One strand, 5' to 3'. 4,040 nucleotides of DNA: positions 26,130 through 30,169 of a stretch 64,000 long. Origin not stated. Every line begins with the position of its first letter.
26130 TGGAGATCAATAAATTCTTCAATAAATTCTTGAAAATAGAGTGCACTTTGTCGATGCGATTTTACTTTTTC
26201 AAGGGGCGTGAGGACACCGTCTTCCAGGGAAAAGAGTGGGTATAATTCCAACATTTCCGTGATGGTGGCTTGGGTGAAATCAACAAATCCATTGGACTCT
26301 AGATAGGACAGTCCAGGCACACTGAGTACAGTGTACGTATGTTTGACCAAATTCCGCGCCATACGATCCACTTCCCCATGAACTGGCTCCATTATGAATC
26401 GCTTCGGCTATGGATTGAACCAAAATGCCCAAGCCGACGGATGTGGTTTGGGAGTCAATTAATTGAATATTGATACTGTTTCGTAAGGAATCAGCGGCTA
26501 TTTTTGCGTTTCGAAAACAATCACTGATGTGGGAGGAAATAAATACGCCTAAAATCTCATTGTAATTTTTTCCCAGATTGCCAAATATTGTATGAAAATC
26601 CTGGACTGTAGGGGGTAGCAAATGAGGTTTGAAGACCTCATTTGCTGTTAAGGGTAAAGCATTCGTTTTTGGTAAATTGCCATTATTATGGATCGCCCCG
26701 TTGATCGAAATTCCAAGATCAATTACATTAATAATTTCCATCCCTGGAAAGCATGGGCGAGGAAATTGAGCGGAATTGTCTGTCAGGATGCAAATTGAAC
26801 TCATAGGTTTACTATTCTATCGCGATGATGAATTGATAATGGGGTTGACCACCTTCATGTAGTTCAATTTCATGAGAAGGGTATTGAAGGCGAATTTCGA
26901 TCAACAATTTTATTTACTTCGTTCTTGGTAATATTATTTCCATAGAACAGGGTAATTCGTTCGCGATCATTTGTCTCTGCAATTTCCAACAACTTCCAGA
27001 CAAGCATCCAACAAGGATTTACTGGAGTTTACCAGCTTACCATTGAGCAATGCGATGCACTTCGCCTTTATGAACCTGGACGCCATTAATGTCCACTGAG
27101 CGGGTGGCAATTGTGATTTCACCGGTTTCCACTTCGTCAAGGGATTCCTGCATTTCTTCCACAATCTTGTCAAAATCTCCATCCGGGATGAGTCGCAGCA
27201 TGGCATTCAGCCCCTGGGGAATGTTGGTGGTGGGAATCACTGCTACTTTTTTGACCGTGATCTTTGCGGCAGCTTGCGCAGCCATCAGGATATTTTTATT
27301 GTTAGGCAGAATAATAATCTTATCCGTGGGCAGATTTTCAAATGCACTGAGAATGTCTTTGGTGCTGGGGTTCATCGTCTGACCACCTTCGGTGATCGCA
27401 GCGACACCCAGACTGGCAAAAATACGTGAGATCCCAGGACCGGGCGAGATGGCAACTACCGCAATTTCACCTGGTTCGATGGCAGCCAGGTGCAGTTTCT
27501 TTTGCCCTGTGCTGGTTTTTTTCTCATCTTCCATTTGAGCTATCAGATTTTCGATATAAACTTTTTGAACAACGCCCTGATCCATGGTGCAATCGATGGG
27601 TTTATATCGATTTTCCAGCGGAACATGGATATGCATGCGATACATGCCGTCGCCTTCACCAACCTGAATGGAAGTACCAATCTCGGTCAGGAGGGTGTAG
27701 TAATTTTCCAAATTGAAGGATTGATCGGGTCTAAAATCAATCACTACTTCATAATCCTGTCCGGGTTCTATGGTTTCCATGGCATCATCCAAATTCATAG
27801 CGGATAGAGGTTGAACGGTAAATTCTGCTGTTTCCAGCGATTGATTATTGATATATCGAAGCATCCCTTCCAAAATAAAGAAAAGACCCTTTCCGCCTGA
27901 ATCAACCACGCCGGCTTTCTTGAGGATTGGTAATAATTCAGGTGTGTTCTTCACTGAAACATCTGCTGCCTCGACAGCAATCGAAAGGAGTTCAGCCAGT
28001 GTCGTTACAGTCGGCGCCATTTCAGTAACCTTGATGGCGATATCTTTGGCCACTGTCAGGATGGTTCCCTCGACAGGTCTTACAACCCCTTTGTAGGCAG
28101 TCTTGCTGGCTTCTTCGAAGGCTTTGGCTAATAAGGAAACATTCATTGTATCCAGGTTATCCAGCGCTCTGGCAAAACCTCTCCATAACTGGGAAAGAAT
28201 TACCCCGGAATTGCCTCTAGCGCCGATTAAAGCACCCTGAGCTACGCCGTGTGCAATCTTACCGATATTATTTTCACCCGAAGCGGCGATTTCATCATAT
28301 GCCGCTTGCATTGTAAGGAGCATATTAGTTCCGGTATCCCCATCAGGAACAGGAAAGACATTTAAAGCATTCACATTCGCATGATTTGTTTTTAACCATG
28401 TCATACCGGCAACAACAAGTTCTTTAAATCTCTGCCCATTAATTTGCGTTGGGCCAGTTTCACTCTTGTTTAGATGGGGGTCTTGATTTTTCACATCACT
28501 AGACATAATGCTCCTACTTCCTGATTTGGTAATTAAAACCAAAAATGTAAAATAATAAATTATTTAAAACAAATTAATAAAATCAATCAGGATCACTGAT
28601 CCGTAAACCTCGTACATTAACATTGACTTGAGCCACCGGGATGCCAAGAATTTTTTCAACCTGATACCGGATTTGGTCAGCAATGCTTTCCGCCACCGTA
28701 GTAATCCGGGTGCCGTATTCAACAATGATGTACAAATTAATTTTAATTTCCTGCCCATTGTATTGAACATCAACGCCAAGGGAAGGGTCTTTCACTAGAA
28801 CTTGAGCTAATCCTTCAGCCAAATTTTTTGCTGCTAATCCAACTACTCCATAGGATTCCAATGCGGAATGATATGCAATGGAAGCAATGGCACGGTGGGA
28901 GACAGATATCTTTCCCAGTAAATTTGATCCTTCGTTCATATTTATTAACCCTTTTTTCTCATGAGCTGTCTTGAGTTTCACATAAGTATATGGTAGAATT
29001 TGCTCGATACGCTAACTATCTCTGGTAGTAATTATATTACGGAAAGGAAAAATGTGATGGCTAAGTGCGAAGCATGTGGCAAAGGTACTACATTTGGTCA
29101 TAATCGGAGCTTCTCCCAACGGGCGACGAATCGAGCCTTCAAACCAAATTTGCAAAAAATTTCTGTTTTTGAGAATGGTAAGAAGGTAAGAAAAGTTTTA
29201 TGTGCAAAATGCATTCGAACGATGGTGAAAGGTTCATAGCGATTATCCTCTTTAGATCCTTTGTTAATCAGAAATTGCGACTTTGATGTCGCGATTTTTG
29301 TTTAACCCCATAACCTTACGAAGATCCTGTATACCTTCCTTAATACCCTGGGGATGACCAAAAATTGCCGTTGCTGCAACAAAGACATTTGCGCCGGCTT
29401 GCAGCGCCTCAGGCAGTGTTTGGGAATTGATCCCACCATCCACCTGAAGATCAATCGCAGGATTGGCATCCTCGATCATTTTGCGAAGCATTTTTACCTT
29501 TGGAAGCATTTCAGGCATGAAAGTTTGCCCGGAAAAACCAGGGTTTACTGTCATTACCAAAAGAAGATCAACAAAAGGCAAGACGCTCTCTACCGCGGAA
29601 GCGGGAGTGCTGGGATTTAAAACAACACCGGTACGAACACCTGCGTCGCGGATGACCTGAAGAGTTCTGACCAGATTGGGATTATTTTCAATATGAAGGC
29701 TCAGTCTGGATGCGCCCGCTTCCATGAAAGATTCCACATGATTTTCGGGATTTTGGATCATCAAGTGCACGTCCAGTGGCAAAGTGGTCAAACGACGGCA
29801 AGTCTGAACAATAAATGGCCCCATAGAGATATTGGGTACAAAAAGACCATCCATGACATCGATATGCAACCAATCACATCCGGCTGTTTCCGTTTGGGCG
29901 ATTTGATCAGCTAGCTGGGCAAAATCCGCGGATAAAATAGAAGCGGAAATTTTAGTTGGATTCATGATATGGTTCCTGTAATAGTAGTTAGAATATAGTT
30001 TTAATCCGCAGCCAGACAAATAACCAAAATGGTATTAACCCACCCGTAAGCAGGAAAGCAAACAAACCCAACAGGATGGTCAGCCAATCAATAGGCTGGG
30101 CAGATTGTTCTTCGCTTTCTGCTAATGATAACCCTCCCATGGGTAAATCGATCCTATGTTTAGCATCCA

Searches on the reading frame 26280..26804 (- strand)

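Call 47: search_protein_families(library=pfam, proteins=[window:26280-26804:-], max_evalue=0.0001)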
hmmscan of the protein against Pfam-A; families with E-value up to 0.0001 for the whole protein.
window:26280-26804:- (174 aa): 1 family
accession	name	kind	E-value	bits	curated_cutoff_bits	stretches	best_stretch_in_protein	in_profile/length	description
PF02645.21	DegV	-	1.1e-18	68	27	1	4-141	2-139/280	Uncharacterised protein, DegV family COG1307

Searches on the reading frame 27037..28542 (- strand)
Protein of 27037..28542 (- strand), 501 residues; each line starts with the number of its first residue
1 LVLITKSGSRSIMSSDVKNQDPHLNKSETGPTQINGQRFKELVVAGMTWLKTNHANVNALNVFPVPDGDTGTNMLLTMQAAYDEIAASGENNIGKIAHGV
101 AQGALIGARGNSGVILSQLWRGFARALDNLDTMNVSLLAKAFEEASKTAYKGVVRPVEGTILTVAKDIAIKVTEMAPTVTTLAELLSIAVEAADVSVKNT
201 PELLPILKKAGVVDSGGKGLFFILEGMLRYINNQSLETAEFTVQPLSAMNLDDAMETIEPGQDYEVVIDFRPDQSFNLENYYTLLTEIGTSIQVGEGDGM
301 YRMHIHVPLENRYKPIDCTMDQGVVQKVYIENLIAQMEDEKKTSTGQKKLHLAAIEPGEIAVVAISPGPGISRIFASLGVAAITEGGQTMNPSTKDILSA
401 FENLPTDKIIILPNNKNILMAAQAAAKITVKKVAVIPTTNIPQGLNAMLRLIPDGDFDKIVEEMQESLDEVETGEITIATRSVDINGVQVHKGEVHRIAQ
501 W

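Call 47: search_protein_families(library=pfam, proteins=[window:27037-28542:-], max_evalue=0.0001)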
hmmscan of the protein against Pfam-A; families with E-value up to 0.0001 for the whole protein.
window:27037-28542:- (501 aa): 3 families
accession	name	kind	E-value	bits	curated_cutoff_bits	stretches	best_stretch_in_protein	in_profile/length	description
PF13684.11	FakA-like_C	-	1.5e-46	158.9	23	1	361-497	1-138/216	Fatty acid kinase subunit A-like, C-terminal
PF02734.22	Dak2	-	8.1e-40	137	27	1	64-228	1-173/174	DAK2 domain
PF21645.3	FakA-like_M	-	5.9e-05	23.3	24.9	0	265-338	7-78/80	Fatty acid kinase subunit A-like, middle domain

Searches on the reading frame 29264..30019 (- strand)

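Call 47: search_protein_families(library=pfam, proteins=[window:29264-30019:-], max_evalue=0.0001)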
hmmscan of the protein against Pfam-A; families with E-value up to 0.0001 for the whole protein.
window:29264-30019:- (251 aa): 2 families
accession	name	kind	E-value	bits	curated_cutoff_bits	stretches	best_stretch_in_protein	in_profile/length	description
PF00834.25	Ribul_P_3_epim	-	9.4e-77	257.3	21.1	1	23-220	1-198/198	Ribulose-phosphate 3 epimerase family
PF00977.27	His_biosynth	-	8.7e-07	29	23.6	0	176-249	63-137/228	Histidine biosynthesis protein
